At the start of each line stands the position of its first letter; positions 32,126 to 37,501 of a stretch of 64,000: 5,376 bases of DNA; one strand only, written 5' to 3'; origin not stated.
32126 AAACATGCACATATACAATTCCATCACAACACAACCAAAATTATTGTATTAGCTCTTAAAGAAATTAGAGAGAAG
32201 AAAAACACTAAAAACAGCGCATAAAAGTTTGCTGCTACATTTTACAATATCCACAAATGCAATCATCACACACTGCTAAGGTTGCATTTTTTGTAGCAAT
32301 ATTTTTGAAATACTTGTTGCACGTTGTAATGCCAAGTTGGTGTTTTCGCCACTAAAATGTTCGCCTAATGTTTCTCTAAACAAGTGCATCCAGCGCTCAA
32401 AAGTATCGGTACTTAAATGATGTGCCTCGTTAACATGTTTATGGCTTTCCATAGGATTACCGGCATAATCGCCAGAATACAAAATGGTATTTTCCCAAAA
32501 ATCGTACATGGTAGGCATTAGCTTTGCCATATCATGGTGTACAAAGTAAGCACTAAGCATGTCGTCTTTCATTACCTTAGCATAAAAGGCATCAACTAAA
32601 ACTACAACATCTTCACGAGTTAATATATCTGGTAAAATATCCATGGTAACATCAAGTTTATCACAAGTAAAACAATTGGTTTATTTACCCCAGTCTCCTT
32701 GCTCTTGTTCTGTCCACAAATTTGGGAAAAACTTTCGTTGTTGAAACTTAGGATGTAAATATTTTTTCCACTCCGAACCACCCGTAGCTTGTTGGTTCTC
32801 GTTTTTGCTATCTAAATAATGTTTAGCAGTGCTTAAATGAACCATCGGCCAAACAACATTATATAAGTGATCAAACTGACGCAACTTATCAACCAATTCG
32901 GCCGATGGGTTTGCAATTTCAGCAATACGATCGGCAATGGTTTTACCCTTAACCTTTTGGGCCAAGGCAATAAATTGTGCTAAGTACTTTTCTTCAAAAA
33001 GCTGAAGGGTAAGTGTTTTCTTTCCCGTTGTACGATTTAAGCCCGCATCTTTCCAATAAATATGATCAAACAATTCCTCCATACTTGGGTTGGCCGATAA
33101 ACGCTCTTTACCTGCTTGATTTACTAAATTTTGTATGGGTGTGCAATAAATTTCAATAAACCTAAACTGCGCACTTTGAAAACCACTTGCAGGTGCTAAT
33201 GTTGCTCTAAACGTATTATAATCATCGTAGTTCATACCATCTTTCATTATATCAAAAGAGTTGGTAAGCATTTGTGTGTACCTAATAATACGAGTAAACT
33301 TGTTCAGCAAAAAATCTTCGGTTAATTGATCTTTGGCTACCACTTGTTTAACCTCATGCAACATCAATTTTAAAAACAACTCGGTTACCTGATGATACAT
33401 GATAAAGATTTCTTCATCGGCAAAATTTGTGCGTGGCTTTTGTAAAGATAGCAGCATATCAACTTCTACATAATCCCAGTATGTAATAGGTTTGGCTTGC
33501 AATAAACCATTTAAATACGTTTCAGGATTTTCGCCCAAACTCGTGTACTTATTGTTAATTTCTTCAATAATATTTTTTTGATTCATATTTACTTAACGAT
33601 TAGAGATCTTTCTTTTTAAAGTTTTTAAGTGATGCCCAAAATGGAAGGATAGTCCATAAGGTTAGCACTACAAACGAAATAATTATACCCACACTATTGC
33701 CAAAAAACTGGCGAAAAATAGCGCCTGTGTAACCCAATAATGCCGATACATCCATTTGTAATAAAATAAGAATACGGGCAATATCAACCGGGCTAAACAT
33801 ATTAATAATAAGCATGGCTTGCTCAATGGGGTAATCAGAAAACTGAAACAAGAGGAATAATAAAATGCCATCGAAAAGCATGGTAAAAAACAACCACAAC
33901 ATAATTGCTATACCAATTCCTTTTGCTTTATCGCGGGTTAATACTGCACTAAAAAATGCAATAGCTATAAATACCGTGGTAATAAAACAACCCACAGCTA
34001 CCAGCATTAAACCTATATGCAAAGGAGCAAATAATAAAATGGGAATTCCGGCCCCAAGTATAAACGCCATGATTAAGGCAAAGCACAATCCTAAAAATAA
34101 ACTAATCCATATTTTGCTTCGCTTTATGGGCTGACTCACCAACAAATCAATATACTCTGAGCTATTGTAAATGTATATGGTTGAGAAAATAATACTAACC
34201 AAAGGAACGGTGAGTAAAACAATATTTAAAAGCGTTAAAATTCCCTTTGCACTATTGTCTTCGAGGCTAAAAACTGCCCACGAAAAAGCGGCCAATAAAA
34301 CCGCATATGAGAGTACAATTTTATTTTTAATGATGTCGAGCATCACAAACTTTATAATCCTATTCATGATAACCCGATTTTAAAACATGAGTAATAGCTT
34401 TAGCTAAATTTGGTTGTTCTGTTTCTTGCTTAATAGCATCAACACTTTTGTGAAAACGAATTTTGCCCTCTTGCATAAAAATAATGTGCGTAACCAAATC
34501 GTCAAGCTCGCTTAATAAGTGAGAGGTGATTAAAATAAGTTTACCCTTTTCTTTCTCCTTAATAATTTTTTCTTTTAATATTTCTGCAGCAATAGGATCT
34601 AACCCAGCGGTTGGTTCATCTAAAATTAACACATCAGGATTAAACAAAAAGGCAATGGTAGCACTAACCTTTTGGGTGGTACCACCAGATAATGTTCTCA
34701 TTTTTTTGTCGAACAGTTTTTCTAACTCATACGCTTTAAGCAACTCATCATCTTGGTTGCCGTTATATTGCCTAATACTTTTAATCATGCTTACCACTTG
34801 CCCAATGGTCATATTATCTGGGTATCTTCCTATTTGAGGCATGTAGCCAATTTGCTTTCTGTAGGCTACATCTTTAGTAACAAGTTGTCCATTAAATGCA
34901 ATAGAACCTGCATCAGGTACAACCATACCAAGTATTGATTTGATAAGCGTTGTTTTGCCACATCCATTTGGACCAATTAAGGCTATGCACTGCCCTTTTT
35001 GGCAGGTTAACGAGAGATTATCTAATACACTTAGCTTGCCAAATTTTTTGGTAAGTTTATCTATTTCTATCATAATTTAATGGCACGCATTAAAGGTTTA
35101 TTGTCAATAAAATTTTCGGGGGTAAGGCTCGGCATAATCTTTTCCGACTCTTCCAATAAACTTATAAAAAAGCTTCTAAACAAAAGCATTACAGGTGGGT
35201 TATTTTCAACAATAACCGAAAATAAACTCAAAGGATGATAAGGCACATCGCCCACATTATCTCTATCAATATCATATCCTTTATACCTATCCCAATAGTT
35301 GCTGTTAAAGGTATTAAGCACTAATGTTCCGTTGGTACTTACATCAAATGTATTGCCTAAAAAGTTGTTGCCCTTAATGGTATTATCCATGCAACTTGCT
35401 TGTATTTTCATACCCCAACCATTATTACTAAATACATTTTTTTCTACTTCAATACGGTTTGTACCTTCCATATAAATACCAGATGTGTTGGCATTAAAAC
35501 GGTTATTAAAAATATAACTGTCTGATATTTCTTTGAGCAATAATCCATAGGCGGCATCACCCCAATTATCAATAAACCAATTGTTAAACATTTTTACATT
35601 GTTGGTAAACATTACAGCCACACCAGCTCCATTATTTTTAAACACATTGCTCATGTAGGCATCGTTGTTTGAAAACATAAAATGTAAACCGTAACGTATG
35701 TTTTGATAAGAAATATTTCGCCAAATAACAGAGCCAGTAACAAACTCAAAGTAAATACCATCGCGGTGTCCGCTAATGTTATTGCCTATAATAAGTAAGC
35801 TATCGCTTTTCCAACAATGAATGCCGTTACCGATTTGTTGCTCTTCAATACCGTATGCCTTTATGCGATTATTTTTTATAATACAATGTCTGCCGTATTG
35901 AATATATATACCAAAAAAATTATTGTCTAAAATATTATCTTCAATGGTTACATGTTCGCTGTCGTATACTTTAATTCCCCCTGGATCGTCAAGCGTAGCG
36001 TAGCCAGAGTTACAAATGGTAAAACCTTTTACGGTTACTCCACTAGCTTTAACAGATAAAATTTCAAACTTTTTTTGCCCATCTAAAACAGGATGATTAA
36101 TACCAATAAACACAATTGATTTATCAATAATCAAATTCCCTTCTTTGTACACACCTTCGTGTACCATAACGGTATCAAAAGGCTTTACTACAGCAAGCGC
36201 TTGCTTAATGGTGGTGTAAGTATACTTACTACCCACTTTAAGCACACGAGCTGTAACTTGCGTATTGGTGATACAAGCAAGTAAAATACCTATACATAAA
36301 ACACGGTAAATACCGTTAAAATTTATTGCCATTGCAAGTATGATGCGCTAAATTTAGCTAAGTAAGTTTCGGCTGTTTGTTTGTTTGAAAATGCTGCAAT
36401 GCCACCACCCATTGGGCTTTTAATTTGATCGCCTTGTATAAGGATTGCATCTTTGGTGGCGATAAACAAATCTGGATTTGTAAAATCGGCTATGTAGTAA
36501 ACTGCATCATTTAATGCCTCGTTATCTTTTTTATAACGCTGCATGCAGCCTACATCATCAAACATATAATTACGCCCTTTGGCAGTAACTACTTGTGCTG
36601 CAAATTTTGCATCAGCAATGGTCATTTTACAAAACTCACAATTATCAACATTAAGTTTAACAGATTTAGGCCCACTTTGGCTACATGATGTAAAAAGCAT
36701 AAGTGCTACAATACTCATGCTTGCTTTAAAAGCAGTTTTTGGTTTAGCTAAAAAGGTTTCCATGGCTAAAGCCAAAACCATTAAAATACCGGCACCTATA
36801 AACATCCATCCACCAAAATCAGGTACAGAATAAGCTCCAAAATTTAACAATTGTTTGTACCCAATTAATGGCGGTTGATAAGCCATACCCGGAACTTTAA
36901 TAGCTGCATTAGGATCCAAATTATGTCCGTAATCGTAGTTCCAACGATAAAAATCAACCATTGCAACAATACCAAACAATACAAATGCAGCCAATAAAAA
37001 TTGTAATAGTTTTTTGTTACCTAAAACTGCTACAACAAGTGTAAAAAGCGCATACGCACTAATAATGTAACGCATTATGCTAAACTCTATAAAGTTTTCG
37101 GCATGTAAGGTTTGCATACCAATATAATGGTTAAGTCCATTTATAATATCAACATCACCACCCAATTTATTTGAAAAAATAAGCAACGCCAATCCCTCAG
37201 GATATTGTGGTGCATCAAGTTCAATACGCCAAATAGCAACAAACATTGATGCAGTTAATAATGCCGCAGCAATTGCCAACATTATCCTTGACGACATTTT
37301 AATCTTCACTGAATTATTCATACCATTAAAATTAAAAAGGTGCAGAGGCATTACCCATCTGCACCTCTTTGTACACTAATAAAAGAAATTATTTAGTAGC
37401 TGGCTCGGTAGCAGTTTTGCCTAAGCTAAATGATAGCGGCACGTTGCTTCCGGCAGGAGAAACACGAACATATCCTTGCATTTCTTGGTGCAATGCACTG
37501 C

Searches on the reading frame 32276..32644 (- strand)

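Call 19: search_protein_families(library=pfam, proteins=[window:32276-32644:-], max_evalue=0.001)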
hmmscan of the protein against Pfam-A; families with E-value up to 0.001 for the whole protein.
window:32276-32644:- (122 aa): 1 family
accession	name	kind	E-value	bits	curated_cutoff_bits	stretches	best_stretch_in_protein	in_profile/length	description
PF01152.27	Bac_globin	-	2.3e-06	28.2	21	1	11-105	10-108/121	Bacterial-like globin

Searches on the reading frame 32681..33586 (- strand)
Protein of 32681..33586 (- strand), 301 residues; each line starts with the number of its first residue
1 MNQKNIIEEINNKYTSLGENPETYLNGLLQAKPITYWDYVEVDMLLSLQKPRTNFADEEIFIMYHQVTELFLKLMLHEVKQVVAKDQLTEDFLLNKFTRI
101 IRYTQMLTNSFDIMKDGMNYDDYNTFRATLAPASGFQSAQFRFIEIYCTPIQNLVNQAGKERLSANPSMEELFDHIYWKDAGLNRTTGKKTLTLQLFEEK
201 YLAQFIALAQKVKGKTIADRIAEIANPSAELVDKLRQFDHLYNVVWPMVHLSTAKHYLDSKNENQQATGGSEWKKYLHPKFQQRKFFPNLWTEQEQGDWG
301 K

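Call 19: search_protein_families(library=pfam, proteins=[window:32681-33586:-], max_evalue=0.001)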
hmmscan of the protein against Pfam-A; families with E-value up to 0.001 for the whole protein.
window:32681-33586:- (301 aa): 1 family
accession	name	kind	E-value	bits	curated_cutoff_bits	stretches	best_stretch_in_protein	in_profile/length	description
PF03301.18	Trp_dioxygenase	-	1.6e-26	94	34.9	1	34-147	15-138/346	Tryptophan 2,3-dioxygenase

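Call 76: search_protein_families(library=ncbifam, proteins=[window:32681-33586:-], max_evalue=0.001)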
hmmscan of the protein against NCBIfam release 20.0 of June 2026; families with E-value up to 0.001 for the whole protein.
window:32681-33586:- (301 aa): 1 family
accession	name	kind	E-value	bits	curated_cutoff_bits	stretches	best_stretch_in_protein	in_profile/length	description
TIGR03036.1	trp_2_3_diox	equivalog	6e-30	104.5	390.7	1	33-292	5-259/264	tryptophan 2,3-dioxygenase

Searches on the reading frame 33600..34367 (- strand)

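Call 19: search_protein_families(library=pfam, proteins=[window:33600-34367:-], max_evalue=0.001)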
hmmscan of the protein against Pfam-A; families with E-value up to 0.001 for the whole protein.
window:33600-34367:- (255 aa): 1 family
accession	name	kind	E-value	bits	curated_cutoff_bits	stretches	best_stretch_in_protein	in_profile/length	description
PF12679.13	ABC2_membrane_2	-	2.9e-08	33.8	27.2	1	48-255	72-283/283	ABC-2 family transporter protein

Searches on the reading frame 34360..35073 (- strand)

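Call 19: search_protein_families(library=pfam, proteins=[window:34360-35073:-], max_evalue=0.001)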
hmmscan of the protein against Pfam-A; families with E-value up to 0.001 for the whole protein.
window:34360-35073:- (237 aa): 7 families
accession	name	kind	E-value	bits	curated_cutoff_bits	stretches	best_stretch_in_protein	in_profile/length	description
PF00005.33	ABC_tran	-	2.3e-30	106.4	25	1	17-156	1-137/137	ABC transporter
PF13304.12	AAA_21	-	1.2e-11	45.7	27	2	127-190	237-303/304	AAA domain, putative AbiEii toxin, Type IV TA system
PF02463.25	SMC_N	-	2.9e-05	24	40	0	28-183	25-196/220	RecF/RecN/SMC N terminal domain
PF13555.12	AAA_29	-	0.00012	22.2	27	1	25-61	20-55/61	P-loop containing region of AAA domain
PF01695.23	IstB_IS21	-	0.00032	20.7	24.1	0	17-47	83-112/238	IstB-like ATP binding protein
PF00004.35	AAA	-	0.00037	21.4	21.2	0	31-89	2-38/131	ATPase family associated with various cellular activities (AAA)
PF13401.12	AAA_22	-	0.00042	21.1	27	0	26-54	4-32/130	AAA domain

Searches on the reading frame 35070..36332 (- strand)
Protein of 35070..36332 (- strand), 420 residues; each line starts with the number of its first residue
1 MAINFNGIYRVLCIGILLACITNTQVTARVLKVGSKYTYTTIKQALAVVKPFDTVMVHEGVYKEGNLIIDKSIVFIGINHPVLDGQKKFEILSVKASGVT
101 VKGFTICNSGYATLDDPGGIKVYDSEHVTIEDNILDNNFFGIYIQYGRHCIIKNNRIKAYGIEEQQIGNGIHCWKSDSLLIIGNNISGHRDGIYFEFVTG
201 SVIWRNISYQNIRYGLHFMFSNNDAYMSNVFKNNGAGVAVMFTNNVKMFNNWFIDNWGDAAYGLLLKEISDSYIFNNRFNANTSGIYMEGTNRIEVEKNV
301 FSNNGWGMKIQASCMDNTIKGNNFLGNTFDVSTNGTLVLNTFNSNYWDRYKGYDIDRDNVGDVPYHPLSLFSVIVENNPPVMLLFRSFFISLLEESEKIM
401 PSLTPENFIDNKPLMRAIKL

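Call 19: search_protein_families(library=pfam, proteins=[window:35070-36332:-], max_evalue=0.001)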
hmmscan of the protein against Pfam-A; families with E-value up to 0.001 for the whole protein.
window:35070-36332:- (420 aa): 2 families
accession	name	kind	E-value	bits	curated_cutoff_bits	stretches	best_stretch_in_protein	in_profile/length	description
PF13229.12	Beta_helix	-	1.9e-37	128.8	25.9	3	169-324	1-158/158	Right handed beta helix region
PF05048.19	NosD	-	4.4e-36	124.7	23.6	2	166-351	14-211/212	Periplasmic copper-binding protein (NosD)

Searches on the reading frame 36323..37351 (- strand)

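Call 19: search_protein_families(library=pfam, proteins=[window:36323-37351:-], max_evalue=0.001)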
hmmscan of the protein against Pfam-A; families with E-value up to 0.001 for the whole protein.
window:36323-37351:- (342 aa): 1 family
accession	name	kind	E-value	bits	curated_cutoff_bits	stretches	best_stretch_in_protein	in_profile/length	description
PF05573.18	NosL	-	3e-11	44.2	24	1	236-334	8-116/131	NosL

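Call 76: search_protein_families(library=ncbifam, proteins=[window:36323-37351:-], max_evalue=0.001)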
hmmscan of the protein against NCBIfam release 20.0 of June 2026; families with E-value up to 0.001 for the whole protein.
window:36323-37351:- (342 aa): 0 families
